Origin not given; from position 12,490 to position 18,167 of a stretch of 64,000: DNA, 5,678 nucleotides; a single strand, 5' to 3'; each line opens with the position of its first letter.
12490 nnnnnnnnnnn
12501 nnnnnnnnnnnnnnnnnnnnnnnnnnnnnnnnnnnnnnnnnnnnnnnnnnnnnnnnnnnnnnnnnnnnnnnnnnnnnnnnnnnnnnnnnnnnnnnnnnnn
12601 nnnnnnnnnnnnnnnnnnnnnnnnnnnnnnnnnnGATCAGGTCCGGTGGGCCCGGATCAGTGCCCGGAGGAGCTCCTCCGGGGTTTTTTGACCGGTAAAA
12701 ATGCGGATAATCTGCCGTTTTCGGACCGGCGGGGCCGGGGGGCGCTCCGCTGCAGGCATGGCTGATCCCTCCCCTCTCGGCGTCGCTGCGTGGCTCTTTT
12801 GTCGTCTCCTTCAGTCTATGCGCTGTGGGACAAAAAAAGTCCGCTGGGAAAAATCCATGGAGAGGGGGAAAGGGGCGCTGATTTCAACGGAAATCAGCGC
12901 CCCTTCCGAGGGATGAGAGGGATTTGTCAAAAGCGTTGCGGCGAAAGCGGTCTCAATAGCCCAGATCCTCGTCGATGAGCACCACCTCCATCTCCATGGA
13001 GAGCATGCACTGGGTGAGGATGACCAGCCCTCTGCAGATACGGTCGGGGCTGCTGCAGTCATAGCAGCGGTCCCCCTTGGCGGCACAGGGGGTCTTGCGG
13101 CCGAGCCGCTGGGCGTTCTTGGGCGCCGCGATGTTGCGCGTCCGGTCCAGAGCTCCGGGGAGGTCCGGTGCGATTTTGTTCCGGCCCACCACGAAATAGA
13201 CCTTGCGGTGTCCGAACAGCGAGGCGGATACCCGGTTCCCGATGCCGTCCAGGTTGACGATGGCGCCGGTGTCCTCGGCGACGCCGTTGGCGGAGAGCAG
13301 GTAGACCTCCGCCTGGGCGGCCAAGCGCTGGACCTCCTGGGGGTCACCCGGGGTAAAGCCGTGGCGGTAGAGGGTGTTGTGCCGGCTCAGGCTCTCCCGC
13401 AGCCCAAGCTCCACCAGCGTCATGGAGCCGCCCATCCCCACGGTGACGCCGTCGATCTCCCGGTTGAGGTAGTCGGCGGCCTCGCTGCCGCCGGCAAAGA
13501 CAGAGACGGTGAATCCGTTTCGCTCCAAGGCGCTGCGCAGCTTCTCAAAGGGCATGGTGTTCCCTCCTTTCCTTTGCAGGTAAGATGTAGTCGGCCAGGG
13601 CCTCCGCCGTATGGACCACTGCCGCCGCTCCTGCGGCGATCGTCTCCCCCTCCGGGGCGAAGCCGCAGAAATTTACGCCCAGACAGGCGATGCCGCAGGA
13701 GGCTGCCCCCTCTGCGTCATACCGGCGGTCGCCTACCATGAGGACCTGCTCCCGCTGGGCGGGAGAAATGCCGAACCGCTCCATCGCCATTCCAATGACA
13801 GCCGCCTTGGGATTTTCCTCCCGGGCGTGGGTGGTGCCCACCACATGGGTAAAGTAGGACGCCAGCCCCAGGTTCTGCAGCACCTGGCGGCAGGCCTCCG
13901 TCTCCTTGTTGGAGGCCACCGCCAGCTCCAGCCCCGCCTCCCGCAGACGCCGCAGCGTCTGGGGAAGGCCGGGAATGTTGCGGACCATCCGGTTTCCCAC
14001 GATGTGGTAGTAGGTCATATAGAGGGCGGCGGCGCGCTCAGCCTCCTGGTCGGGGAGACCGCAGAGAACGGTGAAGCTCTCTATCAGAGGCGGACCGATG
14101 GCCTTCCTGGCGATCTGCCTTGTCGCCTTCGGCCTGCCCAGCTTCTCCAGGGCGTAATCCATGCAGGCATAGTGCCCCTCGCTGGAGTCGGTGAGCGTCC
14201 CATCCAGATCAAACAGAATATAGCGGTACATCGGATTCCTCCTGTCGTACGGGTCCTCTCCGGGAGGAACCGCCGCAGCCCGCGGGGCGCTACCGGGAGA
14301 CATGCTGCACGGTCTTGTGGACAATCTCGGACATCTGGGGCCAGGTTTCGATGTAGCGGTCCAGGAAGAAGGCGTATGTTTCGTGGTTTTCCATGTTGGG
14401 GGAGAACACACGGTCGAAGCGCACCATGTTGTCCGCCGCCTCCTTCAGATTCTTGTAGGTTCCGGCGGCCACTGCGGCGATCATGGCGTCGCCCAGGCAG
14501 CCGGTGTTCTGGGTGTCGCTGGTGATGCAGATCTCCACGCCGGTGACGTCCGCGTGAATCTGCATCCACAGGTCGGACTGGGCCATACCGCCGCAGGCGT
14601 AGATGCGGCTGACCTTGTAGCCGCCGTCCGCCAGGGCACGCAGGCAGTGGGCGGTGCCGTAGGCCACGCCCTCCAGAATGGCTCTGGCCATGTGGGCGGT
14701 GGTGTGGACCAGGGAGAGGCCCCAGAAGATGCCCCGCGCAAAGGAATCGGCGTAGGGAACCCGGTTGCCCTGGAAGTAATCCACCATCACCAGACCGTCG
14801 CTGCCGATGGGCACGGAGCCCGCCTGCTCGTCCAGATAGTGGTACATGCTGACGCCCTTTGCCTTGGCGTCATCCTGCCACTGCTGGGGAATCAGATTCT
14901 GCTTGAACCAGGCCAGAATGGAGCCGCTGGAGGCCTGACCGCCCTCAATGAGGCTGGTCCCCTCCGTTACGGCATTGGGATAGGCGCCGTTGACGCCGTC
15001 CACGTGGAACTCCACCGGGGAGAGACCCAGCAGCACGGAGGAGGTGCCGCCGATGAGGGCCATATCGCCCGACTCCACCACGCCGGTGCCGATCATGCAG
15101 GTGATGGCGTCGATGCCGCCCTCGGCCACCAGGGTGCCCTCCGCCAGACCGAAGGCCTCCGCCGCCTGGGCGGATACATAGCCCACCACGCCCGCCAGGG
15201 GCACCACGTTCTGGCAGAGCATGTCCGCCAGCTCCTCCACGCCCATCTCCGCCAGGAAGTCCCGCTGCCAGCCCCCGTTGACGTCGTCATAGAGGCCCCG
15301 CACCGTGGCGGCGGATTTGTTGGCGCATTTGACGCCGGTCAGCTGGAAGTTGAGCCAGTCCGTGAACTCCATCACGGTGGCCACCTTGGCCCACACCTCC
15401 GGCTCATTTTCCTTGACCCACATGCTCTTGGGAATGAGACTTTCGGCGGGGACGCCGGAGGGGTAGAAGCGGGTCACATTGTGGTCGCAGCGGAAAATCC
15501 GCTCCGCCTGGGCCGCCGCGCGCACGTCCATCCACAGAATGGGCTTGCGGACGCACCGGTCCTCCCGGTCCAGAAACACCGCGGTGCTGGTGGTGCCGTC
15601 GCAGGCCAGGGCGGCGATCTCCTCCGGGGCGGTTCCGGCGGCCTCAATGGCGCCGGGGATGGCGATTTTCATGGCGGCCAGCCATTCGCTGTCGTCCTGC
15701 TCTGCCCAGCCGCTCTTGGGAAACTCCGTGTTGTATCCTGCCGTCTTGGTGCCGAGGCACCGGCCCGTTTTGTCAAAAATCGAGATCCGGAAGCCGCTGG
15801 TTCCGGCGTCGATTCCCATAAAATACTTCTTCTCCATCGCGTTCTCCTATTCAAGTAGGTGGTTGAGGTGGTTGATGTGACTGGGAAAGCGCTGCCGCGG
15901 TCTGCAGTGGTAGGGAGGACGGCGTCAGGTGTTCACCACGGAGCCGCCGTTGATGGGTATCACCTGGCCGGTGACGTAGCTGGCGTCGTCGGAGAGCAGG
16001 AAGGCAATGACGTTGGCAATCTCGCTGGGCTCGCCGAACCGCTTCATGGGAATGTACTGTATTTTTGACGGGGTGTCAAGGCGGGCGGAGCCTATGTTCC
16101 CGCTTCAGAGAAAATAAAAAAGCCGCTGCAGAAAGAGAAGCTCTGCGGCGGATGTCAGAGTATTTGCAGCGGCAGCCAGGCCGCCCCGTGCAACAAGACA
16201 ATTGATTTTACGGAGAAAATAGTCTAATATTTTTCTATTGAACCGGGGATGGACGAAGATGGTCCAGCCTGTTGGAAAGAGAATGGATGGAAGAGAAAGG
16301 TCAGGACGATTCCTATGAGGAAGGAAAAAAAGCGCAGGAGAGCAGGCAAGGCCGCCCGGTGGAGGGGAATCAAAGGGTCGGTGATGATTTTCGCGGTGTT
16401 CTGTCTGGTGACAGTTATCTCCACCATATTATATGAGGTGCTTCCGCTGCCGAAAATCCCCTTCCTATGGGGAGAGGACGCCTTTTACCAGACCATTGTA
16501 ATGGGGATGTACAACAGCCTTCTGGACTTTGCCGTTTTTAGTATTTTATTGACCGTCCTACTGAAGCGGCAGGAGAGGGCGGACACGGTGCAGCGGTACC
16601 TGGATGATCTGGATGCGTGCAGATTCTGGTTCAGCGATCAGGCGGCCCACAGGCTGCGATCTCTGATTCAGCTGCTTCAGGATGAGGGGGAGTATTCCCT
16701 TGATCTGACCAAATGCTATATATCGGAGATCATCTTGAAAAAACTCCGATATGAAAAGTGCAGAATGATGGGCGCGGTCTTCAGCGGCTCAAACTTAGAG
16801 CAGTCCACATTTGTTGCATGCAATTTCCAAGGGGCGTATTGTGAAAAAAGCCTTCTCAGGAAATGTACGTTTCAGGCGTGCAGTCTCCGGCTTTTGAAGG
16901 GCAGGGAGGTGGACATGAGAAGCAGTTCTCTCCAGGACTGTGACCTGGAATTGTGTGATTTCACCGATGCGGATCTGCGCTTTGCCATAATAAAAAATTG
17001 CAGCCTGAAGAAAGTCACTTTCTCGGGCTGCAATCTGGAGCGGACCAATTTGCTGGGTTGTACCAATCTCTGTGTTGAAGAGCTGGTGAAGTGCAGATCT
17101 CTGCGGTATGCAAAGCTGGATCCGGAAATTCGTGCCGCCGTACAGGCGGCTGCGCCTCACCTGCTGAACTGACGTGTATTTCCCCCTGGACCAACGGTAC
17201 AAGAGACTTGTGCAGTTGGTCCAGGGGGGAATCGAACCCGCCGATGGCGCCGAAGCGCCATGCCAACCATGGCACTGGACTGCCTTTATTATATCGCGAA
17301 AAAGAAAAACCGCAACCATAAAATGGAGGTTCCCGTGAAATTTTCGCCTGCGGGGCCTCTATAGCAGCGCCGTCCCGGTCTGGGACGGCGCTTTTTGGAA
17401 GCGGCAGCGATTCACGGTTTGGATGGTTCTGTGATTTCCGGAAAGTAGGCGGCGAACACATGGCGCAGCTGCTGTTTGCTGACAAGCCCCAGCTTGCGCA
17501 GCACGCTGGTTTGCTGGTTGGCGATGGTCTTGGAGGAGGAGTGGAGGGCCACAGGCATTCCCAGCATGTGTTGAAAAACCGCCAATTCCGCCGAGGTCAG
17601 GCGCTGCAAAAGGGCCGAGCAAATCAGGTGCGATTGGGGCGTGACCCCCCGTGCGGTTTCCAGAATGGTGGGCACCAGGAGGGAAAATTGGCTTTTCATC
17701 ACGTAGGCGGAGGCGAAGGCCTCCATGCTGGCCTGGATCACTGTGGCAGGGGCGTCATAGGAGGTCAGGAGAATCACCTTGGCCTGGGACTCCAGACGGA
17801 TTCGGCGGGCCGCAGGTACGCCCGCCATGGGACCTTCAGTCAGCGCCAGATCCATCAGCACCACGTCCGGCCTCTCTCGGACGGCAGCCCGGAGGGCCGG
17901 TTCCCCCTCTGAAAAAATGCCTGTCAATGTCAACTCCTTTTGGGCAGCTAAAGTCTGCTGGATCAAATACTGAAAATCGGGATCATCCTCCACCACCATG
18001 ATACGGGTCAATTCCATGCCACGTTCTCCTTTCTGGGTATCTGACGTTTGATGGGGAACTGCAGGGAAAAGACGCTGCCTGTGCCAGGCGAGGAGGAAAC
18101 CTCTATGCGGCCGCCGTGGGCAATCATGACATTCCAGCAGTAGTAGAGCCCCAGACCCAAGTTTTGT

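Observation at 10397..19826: PdaB-like polysaccharide deacetylase gene split by an 8.7-kb serine-recombinase element (candidate skin-type intervening element)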

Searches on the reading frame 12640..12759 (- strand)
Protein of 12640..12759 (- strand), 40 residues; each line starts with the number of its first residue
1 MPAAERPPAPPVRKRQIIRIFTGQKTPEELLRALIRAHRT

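Call 34: search_protein_families(library=pfam, proteins=[window:12640-12759:-], max_evalue=1)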
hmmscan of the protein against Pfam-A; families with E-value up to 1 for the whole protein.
seq(40 aa): 2 families
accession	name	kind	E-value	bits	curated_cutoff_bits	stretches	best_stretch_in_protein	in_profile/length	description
PF23082.1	Myb_DNA-binding_2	-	0.0091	16.5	27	1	6-33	19-46/70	Myb-like DNA-binding domain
PF03453.22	MoeA_N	-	0.053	13.6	30.8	1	4-29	73-98/160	MoeA N-terminal region (domain I and II)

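Call 67: search_protein_families(library=phrogs, proteins=[window:12640-12759:-], max_evalue=0.01)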
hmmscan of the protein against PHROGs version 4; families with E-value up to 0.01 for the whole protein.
seq(40 aa): 0 families

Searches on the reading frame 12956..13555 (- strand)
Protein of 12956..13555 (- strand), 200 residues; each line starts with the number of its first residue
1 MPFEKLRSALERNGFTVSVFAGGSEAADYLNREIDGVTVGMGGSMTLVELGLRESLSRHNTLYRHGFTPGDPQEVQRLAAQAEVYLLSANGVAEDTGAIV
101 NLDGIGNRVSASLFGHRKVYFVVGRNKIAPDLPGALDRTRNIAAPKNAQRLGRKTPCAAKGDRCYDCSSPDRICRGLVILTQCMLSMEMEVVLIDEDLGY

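Call 10: search_protein_families(library=pfam, proteins=[window:12956-13555:-], max_evalue=0.001)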
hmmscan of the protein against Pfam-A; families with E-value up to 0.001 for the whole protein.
window:12956-13555:- (200 aa): 1 family
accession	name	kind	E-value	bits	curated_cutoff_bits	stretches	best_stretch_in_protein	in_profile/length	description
PF02589.21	LUD_dom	-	9e-33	114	22.6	1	4-194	2-189/189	LUD domain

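Call 11: search_protein_families(library=ncbifam, proteins=[window:12956-13555:-], max_evalue=0.001)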
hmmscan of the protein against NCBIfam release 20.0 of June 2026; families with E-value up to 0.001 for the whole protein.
window:12956-13555:- (200 aa): 0 families

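Call 67: search_protein_families(library=phrogs, proteins=[window:12956-13555:-], max_evalue=0.01)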
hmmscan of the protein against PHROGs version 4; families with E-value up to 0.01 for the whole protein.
window:12956-13555:- (200 aa): 0 families

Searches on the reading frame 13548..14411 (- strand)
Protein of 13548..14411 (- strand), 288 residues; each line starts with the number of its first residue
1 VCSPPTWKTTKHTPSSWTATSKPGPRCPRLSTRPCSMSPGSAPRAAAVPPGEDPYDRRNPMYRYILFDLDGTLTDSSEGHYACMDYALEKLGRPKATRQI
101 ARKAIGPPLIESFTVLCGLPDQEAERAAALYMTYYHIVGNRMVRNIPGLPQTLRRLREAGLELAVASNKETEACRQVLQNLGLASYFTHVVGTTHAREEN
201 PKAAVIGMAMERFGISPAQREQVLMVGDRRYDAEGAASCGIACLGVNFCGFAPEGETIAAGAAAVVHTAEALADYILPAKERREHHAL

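Call 10: search_protein_families(library=pfam, proteins=[window:13548-14411:-], max_evalue=0.001)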
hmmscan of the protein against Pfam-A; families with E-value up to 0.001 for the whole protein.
window:13548-14411:- (288 aa): 5 families
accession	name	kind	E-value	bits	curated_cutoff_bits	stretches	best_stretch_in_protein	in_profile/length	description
PF13419.12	HAD_2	-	5.2e-34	118.3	23.8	1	65-246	1-178/178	Haloacid dehalogenase-like hydrolase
PF00702.32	Hydrolase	-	2.3e-24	87.3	26.4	1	63-240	2-191/191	haloacid dehalogenase-like hydrolase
PF12710.13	HAD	-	5.3e-11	43.7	27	1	65-233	1-185/189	haloacid dehalogenase-like hydrolase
PF13242.12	Hydrolase_like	-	5.2e-06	26.7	22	1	201-247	5-49/75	HAD-hyrolase-like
PF13344.12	Hydrolase_6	-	0.00021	21.7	27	0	144-181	14-51/101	Haloacid dehalogenase-like hydrolase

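Call 11: search_protein_families(library=ncbifam, proteins=[window:13548-14411:-], max_evalue=0.001)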
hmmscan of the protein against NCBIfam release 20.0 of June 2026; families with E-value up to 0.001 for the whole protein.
window:13548-14411:- (288 aa): 36 families (the best 25 are shown)
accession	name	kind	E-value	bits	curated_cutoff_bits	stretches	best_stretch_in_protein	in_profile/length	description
NF009695.0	PRK13222.1-2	equivalog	4.6e-29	101.5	225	1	62-276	6-222/226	phosphoglycolate phosphatase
TIGR01449.2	PGP_bact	equivalog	4.2e-25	88.5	180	1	65-272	1-209/213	phosphoglycolate phosphatase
NF009697.0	PRK13222.1-4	equivalog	4.8e-25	88.2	327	1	62-267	7-212/232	phosphoglycolate phosphatase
NF009698.0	PRK13223.1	equivalog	1.9e-23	83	466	1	61-266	12-218/272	phosphoglycolate phosphatase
NF009804.0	PRK13288.1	equivalog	7e-23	81.2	218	1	64-248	5-183/215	pyrophosphatase PpaX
NF009694.0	PRK13222.1-1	equivalog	6.7e-21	74.7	415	1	98-268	69-230/252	phosphoglycolate phosphatase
TIGR01454.1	AHBA_synth_RP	hypoth_equivalog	8.9e-18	64.7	246.65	1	65-276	1-203/205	AHBA synthesis associated protein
TIGR02253.1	CTE7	subfamily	2.5e-17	63.4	169.75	1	133-243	83-191/221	TIGR02253 family HAD-type hydrolase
TIGR02009.1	PGMB-YQAB-SF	subfamily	1.3e-14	54.9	153.35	1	64-246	3-186/186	beta-phosphoglucomutase family hydrolase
TIGR01428.1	HAD_type_II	equivalog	5.2e-14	52.7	125.4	1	147-243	94-187/197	haloacid dehalogenase type II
NF009696.0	PRK13222.1-3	equivalog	1.1e-13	51.4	359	1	63-273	4-213/223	N-acetylmuramic acid 6-phosphate phosphatase MupP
TIGR02252.1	DREG-2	subfamily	2.3e-13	50.4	155.2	1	109-242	71-200/203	HAD hydrolase, REG-2-like, family IA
NF009700.0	PRK13226.1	equivalog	2.7e-13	50.2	342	1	61-272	11-220/229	phosphoglycolate phosphatase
TIGR03351.1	PhnX-like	hypoth_equivalog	6.4e-13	49.2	218.9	1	65-273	4-216/220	phosphonatase-like hydrolase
TIGR01990.1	bPGM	equivalog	8.6e-12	45.4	189.4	1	64-246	3-186/187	beta-phosphoglucomutase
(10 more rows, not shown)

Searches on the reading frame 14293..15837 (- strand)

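Call 10: search_protein_families(library=pfam, proteins=[window:14293-15837:-], max_evalue=0.001)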
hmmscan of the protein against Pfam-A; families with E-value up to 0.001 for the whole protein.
window:14293-15837:- (515 aa): 2 families
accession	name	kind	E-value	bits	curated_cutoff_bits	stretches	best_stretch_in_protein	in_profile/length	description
PF02782.22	FGGY_C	-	9.7e-45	153.2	27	1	260-458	2-198/198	FGGY family of carbohydrate kinases, C-terminal domain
PF00370.27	FGGY_N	-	4.4e-41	141.5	28.8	1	5-250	1-245/245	FGGY family of carbohydrate kinases, N-terminal domain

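Call 11: search_protein_families(library=ncbifam, proteins=[window:14293-15837:-], max_evalue=0.001)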
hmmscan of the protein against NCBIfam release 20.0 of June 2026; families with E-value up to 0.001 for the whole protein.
window:14293-15837:- (515 aa): 12 families
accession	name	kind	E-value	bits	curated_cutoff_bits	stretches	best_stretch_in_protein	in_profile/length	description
TIGR01312.1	XylB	equivalog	1.3e-86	291.1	380.25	1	7-496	1-477/481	xylulokinase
NF003154.0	PRK04123.1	equivalog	7.1e-85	285.8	428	1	2-499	2-534/554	ribulokinase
TIGR01315.1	5C_CHO_kinase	subfamily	3.1e-70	237.4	408.7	1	6-491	2-530/541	FGGY family pentulose kinase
TIGR01234.1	L-ribulokinase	equivalog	3.7e-70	237.2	583.25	1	42-497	51-525/536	ribulokinase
NF008187.0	PRK10939.1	equivalog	4.9e-63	213.5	528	1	2-509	2-510/521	autoinducer-2 kinase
TIGR01314.1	gntK_FGGY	equivalog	2e-57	194.8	648.55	1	5-496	1-487/505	gluconokinase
TIGR01311.1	glycerol_kin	equivalog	1.2e-46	159.1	590.35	1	4-487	1-479/496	glycerol kinase GlpK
NF011601.0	PRK15027.1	equivalog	7.8e-46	156.5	912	1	6-490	2-467/484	xylulokinase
NF000756.0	PRK00047.1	subfamily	2.7e-42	144.7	498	1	1-487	2-480/502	glycerol kinase GlpK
TIGR02628.1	fuculo_kin_coli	equivalog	3.2e-23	82.4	470.9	1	87-481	84-465/465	L-fuculokinase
TIGR02627.1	rhamnulo_kin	equivalog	2e-11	43.1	527.95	1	72-267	66-255/454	rhamnulokinase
NF007925.0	PRK10640.1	equivalog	5.1e-10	38.4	639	1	76-226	76-226/489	rhamnulokinase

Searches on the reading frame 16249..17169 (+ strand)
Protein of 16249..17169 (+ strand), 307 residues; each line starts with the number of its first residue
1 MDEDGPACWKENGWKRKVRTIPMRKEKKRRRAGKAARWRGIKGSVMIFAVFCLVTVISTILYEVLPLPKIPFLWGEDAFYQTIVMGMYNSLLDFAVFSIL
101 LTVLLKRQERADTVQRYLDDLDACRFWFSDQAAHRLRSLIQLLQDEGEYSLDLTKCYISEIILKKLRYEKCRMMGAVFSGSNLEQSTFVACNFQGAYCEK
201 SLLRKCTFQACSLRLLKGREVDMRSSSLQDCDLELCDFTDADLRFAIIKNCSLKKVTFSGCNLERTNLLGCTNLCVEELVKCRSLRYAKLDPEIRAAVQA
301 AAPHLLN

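Call 10: search_protein_families(library=pfam, proteins=[window:16249-17169:+], max_evalue=0.001)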
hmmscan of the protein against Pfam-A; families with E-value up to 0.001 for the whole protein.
window:16249-17169:+ (307 aa): 4 families
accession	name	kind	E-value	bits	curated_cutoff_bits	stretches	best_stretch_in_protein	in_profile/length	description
PF13599.13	Pentapeptide_4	-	7.7e-17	61.6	38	2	204-272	4-72/78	Pentapeptide repeat region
PF00805.28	Pentapeptide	-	1.2e-15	57.1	20.2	2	220-253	5-38/40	Pentapeptide repeats (8 copies)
PF13576.12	Pentapeptide_3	-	3.4e-08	34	27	0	170-206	3-42/48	Pentapeptide repeats (9 copies)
PF23894.2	LD_SV2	-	1.1e-06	29.3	29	0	220-272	34-86/92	SV2A/B/C luminal domain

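Call 11: search_protein_families(library=ncbifam, proteins=[window:16249-17169:+], max_evalue=0.001)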
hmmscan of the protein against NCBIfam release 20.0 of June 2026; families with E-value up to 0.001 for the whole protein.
window:16249-17169:+ (307 aa): 14 families
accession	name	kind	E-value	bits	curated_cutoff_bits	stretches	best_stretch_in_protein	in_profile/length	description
NF047416.1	penta_HetL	equivalog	6.9e-11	42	260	1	153-269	55-171/218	heterocyst differentiation pentapeptide repeat protein HetL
NF011743.0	PRK15196.1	equivalog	5.2e-09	35.4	354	1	153-227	264-338/350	type III secretion system effector PipB2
NF000421.1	penta_rpt_QnrVC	exception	2.2e-07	31.1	460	1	197-271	17-92/218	QnrVC family quinolone resistance pentapeptide repeat protein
NF000349.1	mfpA_AE000516.2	equivalog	3.9e-07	30.1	360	1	155-302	31-174/183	pentapeptide repeat protein MfpA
NF033086.2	penta_rpt_Qnr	equivalog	7.6e-07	29.1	240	1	161-268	10-123/211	Qnr family pentapeptide repeat protein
NF052603.1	penta_Alr5209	equivalog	1.7e-06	28.1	125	1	220-274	22-76/113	Alr5209 family pentapeptide repeat protein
NF000071.4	penta_rpt_QnrA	exception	2.4e-06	27.5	450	1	201-268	21-89/218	QnrA family quinolone resistance pentapeptide repeat protein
NF000056.3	penta_rpt_QnrS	exception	1.1e-05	25.2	460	1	163-268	18-129/218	QnrS family quinolone resistance pentapeptide repeat protein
NF051894.1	anti_phage_HalA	equivalog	3.7e-05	23.1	250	0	159-212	70-118/338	anti-phage Hailong system effector protein HalA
NF012151.0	penta_rpt_QnrAS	exception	6.2e-05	23.1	490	1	159-278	14-136/218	QnrAS family quinolone resistance pentapeptide repeat protein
NF033375.2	penta_rpt_QnrE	exception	9.9e-05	22.4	480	0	152-236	115-199/214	QnrE family quinolone resistance pentapeptide repeat protein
NF012152.0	penta_rpt_QnrC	exception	0.00016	21.7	500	0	172-267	27-128/221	QnrC family quinolone resistance pentapeptide repeat protein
NF038182.1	penta_rpt_SmQnr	exception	0.00018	21.4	460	1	141-272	60-196/215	SmQnr family pentapeptide repeat protein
NF000420.1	penta_rpt_QnrB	exception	0.00085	19.4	460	0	176-275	13-112/214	QnrB family quinolone resistance pentapeptide repeat protein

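Call 67: search_protein_families(library=phrogs, proteins=[window:16315-17169:+], max_evalue=0.01)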
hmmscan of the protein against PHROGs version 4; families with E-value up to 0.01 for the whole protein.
window:16315-17169:+ (285 aa): 8 families
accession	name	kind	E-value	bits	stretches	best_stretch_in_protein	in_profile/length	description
phrog_12514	-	unknown function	4.1e-30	106.2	1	54-281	48-276/287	-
phrog_923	-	unknown function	4.5e-10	38.9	1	125-250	788-904/990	-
phrog_15350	-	unknown function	5.6e-08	33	1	142-244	133-234/494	-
phrog_24530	-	unknown function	7e-05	23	1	158-241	74-152/365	-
phrog_31265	-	unknown function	0.00015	22.7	1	162-254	27-118/264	-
phrog_30240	-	unknown function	0.0004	20.3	1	129-245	133-249/438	-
phrog_7713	-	unknown function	0.0018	19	0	205-257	31-84/103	-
phrog_18918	-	unknown function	0.0098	17.2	0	4-43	64-103/109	-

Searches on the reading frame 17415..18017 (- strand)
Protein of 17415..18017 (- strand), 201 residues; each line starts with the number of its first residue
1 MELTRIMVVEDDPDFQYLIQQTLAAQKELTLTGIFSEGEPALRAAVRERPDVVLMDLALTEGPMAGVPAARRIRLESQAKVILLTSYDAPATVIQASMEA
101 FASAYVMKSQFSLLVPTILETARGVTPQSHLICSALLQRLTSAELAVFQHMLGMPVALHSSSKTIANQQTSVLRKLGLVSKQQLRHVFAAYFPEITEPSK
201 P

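Call 10: search_protein_families(library=pfam, proteins=[window:17415-18017:-], max_evalue=0.001)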
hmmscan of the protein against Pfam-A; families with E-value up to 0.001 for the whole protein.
window:17415-18017:- (201 aa): 1 family
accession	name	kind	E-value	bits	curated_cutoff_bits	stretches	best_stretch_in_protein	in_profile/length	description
PF00072.30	Response_reg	-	3.9e-14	53.2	30.2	1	6-109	1-100/111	Response regulator receiver domain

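Call 11: search_protein_families(library=ncbifam, proteins=[window:17415-18017:-], max_evalue=0.001)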
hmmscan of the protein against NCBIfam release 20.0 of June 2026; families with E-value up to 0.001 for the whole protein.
window:17415-18017:- (201 aa): 33 families (the best 25 are shown)
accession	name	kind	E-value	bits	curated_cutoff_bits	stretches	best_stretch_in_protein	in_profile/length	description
TIGR02875.1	spore_0_A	equivalog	1.3e-11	44.3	200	1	5-126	4-126/262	sporulation transcription factor Spo0A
NF040689.1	MtrAB_MtrA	equivalog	5.1e-11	42.3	300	1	6-109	1-99/219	MtrAB system response regulator MtrA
NF007935.0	PRK10651.1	equivalog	9.2e-11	41.3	250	1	3-126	6-128/216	two-component system response regulator NarL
NF007708.0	PRK10403.1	equivalog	1e-10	41.4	343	1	5-144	8-147/215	nitrate/nitrite response regulator protein NarP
NF009206.0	PRK12555.1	subfamily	1.5e-10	40.6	342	1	5-108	2-104/340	chemotaxis-specific protein-glutamate methyltransferase CheB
NF052445.1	RespRegMctR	equivalog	2.2e-10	40.3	300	1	5-168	3-168/205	two-component system response regulator MctR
NF001965.0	PRK00742.1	subfamily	3.3e-10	39.7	293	1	4-111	4-110/357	chemotaxis-specific protein-glutamate methyltransferase CheB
NF008469.0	PRK11361.1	equivalog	1.2e-09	37.4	714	1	4-109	5-106/461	acetoacetate metabolism transcriptional regulator AtoC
NF007018.1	PRK09483.1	equivalog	1.6e-09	37.7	280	1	5-141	3-134/217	UvrY/SirA/GacA family response regulator transcription factor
NF007977.0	PRK10701.1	equivalog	2.1e-09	37.2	330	1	4-110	2-103/241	two-component system response regulator RstA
NF041733.1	resp_reg_CseB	equivalog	2.5e-09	36.8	350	1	5-122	2-115/228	two-component system response regulator CseB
NF006623.1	PRK09191.1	subfamily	7.5e-08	32.4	240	1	4-88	138-220/258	PhyR family response regulator anti-anti-sigma factor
NF011896.0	PRK15369.1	equivalog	1.3e-07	31.5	242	1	3-114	3-113/211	two component system response regulator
NF047785.1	respo_reg_MadR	equivalog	1.1e-06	28.1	300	1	5-126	2-125/209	MadR family response regulator transcription factor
NF041367.1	CheY_Halo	equivalog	1.2e-06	28.9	200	1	7-109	2-100/114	chemotaxis protein CheY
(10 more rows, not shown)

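Call 67: search_protein_families(library=phrogs, proteins=[window:17415-18017:-], max_evalue=0.01)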
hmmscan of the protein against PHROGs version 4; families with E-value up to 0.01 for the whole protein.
window:17415-18017:- (201 aa): 5 families
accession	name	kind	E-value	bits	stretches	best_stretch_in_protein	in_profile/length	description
phrog_731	-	unknown function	2.7e-14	54.1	1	4-124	2-119/227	-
phrog_5982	-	unknown function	8.8e-09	34.7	1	3-109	868-971/1030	-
phrog_8810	-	unknown function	6.6e-06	26.9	1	5-109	2-106/245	-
phrog_20458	-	unknown function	9.5e-05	21.8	1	4-101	698-799/829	-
phrog_37855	-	unknown function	0.0028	17.7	1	5-67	7-69/278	-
